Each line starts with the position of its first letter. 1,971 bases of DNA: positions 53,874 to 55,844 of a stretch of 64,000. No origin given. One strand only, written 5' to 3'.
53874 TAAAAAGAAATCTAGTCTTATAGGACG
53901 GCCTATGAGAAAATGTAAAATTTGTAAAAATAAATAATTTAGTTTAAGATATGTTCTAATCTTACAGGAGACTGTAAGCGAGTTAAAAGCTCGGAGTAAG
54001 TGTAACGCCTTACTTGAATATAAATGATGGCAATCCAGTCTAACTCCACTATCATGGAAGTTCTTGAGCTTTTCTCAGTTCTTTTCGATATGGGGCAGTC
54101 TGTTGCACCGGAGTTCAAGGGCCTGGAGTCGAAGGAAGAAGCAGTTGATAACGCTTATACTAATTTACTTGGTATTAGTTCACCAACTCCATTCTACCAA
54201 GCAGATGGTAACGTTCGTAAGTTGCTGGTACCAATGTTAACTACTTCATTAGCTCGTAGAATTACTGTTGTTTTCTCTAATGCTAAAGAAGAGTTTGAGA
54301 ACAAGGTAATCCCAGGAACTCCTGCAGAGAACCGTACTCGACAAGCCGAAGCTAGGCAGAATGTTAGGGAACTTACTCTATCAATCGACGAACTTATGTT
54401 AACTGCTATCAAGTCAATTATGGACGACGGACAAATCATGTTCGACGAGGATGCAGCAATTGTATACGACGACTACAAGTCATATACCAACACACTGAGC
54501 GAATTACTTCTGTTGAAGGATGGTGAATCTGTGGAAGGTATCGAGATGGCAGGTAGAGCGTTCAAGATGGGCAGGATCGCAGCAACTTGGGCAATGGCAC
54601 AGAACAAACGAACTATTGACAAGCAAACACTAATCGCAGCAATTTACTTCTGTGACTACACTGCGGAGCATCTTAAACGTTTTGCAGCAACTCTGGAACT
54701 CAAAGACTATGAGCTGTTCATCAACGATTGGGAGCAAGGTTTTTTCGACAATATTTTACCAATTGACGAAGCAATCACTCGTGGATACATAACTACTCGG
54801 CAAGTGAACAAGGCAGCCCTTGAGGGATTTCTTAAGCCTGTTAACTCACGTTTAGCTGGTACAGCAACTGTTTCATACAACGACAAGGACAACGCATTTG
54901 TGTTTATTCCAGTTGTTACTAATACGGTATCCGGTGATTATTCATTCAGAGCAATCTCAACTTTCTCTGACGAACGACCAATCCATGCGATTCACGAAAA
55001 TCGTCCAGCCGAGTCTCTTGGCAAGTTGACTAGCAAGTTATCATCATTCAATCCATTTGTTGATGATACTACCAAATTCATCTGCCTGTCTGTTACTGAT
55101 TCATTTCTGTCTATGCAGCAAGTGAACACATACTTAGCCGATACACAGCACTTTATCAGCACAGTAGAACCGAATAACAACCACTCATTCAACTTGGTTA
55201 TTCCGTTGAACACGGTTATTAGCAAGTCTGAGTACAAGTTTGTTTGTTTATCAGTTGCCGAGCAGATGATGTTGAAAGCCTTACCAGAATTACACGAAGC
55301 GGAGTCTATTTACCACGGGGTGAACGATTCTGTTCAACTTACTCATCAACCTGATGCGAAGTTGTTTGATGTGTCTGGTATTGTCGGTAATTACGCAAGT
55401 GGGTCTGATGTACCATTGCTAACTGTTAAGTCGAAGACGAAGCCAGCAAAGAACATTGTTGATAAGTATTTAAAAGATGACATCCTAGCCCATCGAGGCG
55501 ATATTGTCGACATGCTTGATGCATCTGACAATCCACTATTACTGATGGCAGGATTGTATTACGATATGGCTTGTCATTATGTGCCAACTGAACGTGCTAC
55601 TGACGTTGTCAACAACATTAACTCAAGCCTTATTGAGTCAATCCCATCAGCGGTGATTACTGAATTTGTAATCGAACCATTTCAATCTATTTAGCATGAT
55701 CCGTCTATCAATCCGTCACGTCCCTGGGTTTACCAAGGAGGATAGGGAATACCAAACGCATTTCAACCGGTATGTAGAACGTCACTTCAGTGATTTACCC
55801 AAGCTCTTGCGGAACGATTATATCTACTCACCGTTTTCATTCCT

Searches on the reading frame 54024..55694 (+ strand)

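Call 39: search_protein_families(library=phrogs, proteins=[window:54024-55694:+], max_evalue=0.001)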
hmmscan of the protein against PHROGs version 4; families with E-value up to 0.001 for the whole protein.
window:54024-55694:+ (556 aa): 1 family
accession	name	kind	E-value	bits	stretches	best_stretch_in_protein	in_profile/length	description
phrog_2135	-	DNA, RNA and nucleotide metabolism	1.2e-17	64.5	1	11-219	181-383/713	DNA primase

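Call 59: search_protein_families(library=pfam, proteins=[window:54024-55694:+], max_evalue=0.1)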
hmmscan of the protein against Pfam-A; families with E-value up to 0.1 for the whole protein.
window:54024-55694:+ (556 aa): 2 families
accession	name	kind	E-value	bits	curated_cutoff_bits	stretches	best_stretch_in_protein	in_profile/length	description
PF13148.11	DUF3987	-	0.017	14.8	27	1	96-220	231-361/364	Protein of unknown function (DUF3987)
PF21661.2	DUF6860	-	0.053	13.9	27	0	363-411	52-102/125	Domain of unknown function (DUF6860)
